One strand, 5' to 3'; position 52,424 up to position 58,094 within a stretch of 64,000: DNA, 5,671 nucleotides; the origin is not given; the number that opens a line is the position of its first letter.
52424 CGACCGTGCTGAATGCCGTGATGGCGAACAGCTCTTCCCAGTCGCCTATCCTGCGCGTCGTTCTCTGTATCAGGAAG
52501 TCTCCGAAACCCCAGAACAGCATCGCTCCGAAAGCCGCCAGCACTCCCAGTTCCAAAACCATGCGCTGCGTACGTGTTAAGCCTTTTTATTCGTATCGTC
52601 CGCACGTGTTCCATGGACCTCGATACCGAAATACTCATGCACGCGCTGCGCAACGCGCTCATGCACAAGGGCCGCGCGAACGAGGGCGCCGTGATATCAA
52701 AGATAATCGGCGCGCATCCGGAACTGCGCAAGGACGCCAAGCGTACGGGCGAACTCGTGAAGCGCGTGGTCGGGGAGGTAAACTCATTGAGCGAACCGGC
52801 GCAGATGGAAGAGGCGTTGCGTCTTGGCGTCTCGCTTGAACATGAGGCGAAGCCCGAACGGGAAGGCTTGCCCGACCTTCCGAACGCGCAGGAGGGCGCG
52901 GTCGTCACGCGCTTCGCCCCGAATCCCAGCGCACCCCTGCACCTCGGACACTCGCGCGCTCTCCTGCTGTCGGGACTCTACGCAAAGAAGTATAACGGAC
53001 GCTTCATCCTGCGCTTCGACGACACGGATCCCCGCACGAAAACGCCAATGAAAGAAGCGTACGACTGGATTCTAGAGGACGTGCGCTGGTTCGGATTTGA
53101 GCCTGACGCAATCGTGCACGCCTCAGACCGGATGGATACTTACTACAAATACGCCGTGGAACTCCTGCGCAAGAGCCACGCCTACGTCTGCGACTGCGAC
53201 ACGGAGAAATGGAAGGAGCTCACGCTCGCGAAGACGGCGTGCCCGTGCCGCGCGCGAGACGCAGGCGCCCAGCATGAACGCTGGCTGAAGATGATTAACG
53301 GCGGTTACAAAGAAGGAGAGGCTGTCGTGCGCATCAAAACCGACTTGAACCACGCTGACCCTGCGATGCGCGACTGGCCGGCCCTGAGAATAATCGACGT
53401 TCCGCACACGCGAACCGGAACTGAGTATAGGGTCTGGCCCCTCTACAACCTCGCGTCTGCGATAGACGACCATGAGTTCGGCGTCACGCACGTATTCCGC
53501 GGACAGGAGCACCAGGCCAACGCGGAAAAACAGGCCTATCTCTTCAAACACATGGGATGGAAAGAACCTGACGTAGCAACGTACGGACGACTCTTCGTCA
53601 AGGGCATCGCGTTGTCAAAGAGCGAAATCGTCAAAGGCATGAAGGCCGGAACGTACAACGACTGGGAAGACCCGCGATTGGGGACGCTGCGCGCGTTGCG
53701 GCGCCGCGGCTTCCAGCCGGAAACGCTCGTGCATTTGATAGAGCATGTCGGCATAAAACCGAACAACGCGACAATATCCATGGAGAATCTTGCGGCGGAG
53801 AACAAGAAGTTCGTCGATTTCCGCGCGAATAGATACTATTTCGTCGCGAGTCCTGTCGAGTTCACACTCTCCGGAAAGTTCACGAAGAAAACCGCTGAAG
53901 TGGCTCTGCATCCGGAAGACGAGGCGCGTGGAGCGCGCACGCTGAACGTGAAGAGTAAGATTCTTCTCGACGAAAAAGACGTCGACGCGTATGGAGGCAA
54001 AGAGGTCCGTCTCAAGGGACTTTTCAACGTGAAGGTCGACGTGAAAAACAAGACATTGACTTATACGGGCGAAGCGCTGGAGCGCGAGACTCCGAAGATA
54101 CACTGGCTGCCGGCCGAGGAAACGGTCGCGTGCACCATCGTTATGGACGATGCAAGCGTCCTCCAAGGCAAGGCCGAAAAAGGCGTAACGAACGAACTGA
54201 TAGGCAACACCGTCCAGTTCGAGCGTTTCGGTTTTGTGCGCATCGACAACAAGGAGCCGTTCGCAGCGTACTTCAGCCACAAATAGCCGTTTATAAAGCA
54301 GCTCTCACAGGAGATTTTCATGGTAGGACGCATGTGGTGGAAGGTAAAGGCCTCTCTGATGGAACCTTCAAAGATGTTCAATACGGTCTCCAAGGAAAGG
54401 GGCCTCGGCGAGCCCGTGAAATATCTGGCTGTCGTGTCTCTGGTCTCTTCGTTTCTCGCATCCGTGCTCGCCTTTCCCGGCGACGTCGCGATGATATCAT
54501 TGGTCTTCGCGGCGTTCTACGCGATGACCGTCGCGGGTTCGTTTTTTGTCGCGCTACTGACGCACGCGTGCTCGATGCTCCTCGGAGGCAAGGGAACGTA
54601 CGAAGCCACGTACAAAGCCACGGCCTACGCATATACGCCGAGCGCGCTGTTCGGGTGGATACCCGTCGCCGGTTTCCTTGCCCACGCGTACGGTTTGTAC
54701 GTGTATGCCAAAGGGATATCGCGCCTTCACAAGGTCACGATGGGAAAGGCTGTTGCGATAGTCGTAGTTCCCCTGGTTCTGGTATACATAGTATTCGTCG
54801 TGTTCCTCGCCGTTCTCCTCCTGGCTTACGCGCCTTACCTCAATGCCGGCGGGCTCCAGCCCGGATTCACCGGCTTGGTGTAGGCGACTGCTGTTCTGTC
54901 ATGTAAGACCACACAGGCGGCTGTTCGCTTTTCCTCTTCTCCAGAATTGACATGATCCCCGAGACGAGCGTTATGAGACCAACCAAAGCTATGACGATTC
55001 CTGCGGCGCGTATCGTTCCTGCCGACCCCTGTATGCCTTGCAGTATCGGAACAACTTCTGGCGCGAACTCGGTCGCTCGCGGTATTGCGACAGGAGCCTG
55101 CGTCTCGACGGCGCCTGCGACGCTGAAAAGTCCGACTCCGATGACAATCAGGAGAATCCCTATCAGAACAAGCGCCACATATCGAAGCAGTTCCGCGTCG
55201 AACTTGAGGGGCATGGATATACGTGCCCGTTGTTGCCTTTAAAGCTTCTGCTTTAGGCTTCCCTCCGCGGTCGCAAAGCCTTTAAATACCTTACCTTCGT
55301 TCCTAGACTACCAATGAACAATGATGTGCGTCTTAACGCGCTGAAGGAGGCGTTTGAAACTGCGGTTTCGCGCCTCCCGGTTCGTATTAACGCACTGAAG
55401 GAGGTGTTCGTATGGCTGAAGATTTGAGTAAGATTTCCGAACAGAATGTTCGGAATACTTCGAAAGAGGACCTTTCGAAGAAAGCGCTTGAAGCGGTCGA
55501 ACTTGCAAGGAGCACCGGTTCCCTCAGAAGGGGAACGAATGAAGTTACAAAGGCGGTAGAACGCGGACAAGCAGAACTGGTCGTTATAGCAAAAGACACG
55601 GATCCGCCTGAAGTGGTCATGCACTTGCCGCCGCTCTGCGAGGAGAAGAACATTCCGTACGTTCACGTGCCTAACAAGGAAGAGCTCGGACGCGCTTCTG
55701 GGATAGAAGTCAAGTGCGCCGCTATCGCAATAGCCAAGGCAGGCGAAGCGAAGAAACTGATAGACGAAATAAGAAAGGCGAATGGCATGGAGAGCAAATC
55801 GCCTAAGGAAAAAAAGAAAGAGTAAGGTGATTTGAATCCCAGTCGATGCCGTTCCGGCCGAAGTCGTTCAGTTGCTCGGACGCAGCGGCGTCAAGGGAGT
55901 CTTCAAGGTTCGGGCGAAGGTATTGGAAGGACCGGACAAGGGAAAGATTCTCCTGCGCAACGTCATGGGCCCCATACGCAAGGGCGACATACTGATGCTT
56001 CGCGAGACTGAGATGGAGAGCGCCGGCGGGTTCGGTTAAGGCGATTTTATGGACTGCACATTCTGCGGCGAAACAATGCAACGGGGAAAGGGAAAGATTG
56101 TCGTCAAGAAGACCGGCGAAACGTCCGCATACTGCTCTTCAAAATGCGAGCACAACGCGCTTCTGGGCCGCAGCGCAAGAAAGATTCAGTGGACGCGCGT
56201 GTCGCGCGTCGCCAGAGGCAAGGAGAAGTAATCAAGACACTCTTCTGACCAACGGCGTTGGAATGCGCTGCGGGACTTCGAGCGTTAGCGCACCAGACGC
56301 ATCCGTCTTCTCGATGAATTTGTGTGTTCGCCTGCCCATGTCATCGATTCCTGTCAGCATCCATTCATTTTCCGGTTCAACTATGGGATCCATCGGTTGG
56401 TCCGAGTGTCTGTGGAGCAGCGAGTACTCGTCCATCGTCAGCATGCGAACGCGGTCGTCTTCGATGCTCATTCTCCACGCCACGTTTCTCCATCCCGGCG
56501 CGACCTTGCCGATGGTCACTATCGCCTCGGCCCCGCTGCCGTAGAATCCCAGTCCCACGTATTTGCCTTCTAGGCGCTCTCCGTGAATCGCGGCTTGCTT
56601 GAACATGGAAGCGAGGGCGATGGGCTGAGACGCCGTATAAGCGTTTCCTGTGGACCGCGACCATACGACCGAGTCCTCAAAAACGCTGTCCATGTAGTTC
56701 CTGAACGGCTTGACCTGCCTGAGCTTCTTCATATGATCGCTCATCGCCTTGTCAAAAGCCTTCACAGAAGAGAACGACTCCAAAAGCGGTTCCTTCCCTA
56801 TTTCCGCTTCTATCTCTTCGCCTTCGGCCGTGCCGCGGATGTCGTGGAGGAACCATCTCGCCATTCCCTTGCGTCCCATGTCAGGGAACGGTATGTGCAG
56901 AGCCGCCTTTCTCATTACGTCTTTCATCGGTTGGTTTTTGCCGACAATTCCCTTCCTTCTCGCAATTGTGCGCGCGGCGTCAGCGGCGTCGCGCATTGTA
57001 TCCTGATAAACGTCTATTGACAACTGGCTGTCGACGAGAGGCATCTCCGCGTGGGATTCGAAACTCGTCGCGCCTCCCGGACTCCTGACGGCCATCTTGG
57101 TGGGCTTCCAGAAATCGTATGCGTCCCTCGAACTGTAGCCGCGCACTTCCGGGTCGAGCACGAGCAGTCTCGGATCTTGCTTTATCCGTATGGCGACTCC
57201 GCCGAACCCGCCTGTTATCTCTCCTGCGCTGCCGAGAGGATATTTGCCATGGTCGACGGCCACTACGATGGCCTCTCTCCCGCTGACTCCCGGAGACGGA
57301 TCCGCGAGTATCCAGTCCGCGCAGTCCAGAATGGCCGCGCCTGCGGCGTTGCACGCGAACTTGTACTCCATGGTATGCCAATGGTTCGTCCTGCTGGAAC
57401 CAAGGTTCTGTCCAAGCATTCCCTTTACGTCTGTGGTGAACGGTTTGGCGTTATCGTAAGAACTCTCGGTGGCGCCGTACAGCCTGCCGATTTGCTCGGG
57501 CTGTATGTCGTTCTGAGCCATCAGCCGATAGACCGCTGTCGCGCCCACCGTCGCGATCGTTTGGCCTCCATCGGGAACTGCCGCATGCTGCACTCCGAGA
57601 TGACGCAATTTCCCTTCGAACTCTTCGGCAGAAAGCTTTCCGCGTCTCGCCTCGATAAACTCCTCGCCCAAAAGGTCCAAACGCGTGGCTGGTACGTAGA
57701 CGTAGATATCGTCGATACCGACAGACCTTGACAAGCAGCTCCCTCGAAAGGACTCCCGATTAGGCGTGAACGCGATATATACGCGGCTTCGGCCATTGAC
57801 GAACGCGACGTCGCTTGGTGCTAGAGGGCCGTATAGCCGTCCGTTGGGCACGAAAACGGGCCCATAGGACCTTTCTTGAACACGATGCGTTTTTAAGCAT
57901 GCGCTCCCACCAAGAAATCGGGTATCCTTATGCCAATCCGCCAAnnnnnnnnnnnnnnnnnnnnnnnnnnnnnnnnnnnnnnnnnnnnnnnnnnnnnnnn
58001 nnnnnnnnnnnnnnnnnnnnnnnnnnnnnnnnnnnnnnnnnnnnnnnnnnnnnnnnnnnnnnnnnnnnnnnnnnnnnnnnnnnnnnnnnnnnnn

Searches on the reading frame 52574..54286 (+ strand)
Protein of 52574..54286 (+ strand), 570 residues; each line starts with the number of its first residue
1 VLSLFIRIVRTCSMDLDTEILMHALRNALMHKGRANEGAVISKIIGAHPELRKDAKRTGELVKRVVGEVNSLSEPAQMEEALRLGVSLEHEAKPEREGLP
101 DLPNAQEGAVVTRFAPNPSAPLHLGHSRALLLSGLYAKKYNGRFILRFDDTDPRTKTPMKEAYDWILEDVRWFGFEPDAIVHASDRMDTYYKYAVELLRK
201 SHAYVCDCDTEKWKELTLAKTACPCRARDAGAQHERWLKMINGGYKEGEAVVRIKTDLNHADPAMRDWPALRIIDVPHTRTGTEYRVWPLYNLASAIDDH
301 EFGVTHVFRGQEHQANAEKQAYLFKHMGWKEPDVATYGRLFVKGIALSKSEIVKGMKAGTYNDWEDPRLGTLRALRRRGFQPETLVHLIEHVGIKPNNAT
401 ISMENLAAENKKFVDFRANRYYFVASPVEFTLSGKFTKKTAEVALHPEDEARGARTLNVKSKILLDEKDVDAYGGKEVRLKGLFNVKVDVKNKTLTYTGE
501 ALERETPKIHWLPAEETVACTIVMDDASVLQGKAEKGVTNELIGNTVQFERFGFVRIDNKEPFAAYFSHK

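Call 15: search_protein_families(library=pfam, proteins=[window:52574-54286:+], max_evalue=0.00001)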
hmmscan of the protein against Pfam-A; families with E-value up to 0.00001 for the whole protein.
window:52574-54286:+ (570 aa): 3 families
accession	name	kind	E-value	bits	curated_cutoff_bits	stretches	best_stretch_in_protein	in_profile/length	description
PF00749.27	tRNA-synt_1c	-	3.6e-72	243.4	23.4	1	110-412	2-310/314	tRNA synthetases class I (E and Q), catalytic domain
PF03950.23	tRNA-synt_1c_C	-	2.3e-16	60.2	23.9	1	418-491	1-76/91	tRNA synthetases class I (E and Q), anti-codon binding domain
PF20974.2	tRNA-synt_1c_C2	-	6.4e-08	33.6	23.9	1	508-558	1-69/69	tRNA synthetases class I (E and Q), anti-codon binding domain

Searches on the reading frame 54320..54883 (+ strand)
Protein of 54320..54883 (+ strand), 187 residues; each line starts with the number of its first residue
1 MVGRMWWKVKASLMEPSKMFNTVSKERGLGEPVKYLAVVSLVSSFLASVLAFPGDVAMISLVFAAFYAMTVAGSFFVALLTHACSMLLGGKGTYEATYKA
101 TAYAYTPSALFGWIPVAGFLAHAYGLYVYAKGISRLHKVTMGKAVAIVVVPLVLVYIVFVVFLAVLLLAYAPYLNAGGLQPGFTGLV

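Call 15: search_protein_families(library=pfam, proteins=[window:54320-54883:+], max_evalue=0.00001)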
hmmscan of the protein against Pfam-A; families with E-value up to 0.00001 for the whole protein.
window:54320-54883:+ (187 aa): 1 family
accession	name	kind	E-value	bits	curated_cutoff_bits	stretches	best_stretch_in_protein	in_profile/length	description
PF04893.22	Yip1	-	1e-17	65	28.6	1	12-161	3-172/173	Yip1 domain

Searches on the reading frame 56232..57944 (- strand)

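Call 15: search_protein_families(library=pfam, proteins=[window:56232-57944:-], max_evalue=0.00001)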
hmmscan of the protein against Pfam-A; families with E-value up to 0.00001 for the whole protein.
window:56232-57944:- (570 aa): 2 families
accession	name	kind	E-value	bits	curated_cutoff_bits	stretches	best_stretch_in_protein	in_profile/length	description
PF08540.16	HMG_CoA_synt_C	-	1e-17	65.2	25.1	1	261-481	1-201/280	Hydroxymethylglutaryl-coenzyme A synthase C terminal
PF01154.23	HMG_CoA_synt_N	-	1.5e-12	48.2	25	1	73-255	3-170/174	Hydroxymethylglutaryl-coenzyme A synthase N terminal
